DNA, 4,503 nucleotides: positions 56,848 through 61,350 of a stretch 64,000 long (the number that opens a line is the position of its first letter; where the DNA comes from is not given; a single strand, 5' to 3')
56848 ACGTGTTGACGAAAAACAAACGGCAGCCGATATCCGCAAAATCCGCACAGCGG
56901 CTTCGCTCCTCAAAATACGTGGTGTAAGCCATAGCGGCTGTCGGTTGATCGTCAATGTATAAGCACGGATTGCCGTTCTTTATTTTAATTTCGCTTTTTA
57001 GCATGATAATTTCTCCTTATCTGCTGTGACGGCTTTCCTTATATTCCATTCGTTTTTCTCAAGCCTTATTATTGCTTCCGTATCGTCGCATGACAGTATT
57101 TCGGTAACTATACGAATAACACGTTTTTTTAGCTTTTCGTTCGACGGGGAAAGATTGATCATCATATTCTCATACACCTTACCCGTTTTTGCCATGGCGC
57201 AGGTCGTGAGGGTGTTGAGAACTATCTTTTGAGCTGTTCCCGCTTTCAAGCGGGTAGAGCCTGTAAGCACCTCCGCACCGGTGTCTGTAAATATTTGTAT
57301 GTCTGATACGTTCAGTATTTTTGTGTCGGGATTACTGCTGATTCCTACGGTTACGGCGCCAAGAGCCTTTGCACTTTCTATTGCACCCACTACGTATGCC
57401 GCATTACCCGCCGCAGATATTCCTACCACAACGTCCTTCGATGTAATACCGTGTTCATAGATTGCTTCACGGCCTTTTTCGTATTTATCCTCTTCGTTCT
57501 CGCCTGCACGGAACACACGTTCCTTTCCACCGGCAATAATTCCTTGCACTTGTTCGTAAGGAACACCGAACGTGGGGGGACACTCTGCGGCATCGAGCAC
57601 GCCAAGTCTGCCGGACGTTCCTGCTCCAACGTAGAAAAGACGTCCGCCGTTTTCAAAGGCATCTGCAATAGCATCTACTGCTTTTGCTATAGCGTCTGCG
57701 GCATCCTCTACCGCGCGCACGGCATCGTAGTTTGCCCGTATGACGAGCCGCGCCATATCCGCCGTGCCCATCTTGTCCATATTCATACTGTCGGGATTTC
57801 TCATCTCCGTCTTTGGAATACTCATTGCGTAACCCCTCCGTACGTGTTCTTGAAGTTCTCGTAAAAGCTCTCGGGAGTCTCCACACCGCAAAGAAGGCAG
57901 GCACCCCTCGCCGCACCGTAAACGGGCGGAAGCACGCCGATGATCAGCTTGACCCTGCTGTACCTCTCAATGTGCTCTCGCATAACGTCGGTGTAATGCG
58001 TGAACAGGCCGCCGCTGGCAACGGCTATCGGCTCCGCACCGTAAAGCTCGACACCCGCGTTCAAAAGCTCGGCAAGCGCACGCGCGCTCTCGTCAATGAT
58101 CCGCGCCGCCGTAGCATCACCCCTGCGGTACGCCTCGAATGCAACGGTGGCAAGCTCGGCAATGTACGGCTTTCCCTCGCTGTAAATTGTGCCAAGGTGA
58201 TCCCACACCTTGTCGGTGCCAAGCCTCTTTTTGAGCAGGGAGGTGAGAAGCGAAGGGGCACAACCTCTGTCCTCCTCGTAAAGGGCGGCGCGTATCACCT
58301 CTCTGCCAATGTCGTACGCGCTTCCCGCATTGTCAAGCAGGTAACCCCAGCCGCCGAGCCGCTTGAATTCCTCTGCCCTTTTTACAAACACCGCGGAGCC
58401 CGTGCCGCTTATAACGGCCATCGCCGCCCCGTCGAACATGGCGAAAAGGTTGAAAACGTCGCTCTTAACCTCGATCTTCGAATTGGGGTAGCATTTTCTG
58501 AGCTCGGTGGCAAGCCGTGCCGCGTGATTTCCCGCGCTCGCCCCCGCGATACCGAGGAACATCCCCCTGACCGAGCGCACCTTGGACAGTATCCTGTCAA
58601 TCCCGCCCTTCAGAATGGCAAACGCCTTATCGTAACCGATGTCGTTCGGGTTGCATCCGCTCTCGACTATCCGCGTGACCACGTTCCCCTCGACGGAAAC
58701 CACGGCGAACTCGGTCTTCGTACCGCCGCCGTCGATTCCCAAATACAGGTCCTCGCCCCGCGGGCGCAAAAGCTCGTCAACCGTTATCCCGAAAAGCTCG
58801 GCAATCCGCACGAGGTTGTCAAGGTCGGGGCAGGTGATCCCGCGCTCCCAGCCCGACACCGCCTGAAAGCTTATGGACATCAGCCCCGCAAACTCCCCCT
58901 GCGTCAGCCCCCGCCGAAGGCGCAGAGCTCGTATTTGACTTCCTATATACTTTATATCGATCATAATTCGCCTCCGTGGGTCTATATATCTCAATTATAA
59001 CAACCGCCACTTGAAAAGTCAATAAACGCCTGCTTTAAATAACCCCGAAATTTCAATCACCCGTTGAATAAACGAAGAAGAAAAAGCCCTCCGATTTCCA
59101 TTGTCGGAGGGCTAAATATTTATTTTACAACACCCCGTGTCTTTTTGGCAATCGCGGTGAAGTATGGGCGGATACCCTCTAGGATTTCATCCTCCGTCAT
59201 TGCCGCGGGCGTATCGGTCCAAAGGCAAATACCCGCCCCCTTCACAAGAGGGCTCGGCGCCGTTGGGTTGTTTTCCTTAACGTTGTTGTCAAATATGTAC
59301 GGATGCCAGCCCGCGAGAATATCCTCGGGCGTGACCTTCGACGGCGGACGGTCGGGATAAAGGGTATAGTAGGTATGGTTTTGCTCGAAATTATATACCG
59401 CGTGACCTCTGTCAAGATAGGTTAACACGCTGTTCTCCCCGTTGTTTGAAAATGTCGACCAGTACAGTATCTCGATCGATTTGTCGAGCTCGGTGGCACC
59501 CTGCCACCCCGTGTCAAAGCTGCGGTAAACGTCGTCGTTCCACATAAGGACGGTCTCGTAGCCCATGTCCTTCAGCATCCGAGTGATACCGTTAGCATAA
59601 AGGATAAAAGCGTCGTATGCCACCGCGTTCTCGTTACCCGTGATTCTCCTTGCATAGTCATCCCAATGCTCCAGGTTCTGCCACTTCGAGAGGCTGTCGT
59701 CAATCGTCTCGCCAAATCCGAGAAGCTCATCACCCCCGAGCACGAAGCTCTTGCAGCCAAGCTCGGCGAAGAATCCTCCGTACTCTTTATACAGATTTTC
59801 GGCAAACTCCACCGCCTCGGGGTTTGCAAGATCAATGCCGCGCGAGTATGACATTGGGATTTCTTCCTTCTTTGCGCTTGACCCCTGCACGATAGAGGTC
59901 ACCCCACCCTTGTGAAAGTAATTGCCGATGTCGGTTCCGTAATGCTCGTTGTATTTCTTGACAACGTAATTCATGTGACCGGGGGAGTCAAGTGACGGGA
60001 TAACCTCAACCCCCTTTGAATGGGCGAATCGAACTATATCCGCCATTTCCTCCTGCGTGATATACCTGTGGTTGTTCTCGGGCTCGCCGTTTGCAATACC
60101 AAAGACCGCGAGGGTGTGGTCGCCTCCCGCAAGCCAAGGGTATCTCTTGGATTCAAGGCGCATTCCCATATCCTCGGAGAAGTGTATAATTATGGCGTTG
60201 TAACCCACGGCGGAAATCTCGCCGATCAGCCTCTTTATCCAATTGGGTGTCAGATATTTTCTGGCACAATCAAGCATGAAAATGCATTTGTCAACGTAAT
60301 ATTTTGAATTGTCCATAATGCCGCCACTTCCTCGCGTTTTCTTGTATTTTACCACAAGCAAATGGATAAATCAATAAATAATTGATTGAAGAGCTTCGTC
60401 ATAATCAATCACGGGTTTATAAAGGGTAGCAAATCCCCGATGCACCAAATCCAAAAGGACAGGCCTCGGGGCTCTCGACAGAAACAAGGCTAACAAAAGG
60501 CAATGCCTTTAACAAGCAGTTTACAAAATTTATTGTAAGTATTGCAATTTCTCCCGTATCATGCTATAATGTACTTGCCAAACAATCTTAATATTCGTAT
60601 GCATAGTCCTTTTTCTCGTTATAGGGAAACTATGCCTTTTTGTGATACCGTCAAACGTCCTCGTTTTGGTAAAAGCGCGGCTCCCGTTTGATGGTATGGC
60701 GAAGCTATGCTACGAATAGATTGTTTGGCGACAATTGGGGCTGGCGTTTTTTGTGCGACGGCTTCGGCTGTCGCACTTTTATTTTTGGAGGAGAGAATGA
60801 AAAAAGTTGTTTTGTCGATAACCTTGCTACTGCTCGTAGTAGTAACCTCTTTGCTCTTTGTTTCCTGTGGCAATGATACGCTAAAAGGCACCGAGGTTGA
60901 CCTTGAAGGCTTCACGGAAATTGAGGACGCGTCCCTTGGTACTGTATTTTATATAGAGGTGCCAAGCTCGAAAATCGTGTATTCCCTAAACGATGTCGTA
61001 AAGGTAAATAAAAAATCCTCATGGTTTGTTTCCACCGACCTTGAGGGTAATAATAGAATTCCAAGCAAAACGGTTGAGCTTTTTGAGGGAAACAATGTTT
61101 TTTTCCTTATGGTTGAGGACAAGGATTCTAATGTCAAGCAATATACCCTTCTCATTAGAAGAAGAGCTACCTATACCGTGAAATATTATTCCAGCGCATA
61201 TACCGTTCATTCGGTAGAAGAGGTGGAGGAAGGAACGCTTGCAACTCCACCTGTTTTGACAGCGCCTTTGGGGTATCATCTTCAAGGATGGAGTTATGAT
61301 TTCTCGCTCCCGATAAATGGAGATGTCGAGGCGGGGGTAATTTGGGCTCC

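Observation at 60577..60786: Promoter, then a 150-nt rod-like structured RNA with mutually exclusive pairings, then a UUCG terminator and the RBS of a giant surface protein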

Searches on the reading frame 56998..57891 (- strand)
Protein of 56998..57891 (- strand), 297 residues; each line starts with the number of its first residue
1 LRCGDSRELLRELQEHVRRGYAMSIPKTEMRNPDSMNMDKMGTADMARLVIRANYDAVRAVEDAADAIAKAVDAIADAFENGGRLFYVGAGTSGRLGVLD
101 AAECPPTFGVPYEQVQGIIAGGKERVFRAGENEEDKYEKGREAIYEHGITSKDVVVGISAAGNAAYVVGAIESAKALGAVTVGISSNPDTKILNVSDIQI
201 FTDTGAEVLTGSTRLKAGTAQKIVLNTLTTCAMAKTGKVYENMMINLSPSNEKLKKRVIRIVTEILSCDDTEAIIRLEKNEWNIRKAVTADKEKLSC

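Call 11: search_protein_families(library=pfam, proteins=[window:56998-57891:-])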
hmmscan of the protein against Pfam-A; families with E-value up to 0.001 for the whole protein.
window:56998-57891:- (297 aa): 5 families
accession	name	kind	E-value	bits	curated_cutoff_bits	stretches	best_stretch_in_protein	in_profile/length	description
PF22645.1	GKRP_SIS_N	-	7.3e-17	61.6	27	1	68-173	2-111/113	Glucokinase regulatory protein N-terminal SIS domain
PF13580.11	SIS_2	-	1.8e-11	44.7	27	1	59-186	12-138/138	SIS domain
PF22198.1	GKRP_SIS_2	-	2.5e-09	37.6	27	1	67-128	6-67/191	Glucokinase regulatory protein, second SIS domain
PF01380.27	SIS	-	2.3e-07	31.1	25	1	149-229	51-129/131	SIS domain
PF20741.3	GKRP-like_C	-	0.00046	21.1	27.7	0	241-277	1-37/100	C-terminal lid domain of glucokinase regulatory protein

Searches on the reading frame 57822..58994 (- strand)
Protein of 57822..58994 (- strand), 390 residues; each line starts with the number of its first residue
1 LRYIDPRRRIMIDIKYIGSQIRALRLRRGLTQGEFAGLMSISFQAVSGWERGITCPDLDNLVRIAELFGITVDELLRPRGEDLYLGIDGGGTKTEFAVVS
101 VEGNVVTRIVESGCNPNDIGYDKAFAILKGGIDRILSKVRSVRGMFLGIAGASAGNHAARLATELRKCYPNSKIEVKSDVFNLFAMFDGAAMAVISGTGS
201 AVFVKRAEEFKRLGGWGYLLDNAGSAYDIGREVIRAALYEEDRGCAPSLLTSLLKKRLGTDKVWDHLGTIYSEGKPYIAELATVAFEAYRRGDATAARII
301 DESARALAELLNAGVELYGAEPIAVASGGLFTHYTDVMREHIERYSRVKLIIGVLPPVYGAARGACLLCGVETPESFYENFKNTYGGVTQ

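Call 11: search_protein_families(library=pfam, proteins=[window:57822-58994:-])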
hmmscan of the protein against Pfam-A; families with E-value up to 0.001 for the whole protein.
window:57822-58994:- (390 aa): 4 families
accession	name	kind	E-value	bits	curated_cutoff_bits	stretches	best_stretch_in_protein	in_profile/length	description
PF01869.26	BcrAD_BadFG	-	6.8e-24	85.3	31.5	1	85-367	1-269/271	BadF/BadG/BcrA/BcrD ATPase family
PF01381.28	HTH_3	-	2.2e-15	56.9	23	1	21-75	1-55/55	Helix-turn-helix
PF13560.12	HTH_31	-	1.4e-09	38.6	27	1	18-75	3-61/64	Helix-turn-helix domain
PF12844.13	HTH_19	-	0.00018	21.8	30.2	1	18-77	1-60/64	Helix-turn-helix domain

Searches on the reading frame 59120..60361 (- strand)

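Call 11: search_protein_families(library=pfam, proteins=[window:59120-60361:-])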
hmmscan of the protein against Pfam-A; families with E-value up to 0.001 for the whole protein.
window:59120-60361:- (413 aa): 1 family
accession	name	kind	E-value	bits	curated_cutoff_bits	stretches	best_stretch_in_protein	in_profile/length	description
PF00728.28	Glyco_hydro_20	-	3.6e-32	112.5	22.3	1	28-385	6-323/348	Glycosyl hydrolase family 20, catalytic domain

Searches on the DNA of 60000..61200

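Call 3: search_rna_families(source=window, start=60000, end=61200, threshold=evalue, max_evalue=10, show_alignments=3)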
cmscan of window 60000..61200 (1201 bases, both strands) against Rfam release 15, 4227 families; matches with E-value up to 10: 3.
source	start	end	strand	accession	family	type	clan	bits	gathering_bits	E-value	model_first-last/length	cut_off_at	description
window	61007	61081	+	RF02474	GlsR5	Gene; snRNA; snoRNA; CD-box;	-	16.7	100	0.52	1-89/89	no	Small nucleolar RNA GlsR5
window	60746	60867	-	RF00426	SCARNA15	Gene; snRNA; snoRNA; scaRNA;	CL00019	16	65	5.1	1-128/128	no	Small Cajal body specific RNA 15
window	60719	60784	+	RF02871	ncS54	Gene; sRNA;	-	15.8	43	1.6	1-79/79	no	Burkholderia sRNA 54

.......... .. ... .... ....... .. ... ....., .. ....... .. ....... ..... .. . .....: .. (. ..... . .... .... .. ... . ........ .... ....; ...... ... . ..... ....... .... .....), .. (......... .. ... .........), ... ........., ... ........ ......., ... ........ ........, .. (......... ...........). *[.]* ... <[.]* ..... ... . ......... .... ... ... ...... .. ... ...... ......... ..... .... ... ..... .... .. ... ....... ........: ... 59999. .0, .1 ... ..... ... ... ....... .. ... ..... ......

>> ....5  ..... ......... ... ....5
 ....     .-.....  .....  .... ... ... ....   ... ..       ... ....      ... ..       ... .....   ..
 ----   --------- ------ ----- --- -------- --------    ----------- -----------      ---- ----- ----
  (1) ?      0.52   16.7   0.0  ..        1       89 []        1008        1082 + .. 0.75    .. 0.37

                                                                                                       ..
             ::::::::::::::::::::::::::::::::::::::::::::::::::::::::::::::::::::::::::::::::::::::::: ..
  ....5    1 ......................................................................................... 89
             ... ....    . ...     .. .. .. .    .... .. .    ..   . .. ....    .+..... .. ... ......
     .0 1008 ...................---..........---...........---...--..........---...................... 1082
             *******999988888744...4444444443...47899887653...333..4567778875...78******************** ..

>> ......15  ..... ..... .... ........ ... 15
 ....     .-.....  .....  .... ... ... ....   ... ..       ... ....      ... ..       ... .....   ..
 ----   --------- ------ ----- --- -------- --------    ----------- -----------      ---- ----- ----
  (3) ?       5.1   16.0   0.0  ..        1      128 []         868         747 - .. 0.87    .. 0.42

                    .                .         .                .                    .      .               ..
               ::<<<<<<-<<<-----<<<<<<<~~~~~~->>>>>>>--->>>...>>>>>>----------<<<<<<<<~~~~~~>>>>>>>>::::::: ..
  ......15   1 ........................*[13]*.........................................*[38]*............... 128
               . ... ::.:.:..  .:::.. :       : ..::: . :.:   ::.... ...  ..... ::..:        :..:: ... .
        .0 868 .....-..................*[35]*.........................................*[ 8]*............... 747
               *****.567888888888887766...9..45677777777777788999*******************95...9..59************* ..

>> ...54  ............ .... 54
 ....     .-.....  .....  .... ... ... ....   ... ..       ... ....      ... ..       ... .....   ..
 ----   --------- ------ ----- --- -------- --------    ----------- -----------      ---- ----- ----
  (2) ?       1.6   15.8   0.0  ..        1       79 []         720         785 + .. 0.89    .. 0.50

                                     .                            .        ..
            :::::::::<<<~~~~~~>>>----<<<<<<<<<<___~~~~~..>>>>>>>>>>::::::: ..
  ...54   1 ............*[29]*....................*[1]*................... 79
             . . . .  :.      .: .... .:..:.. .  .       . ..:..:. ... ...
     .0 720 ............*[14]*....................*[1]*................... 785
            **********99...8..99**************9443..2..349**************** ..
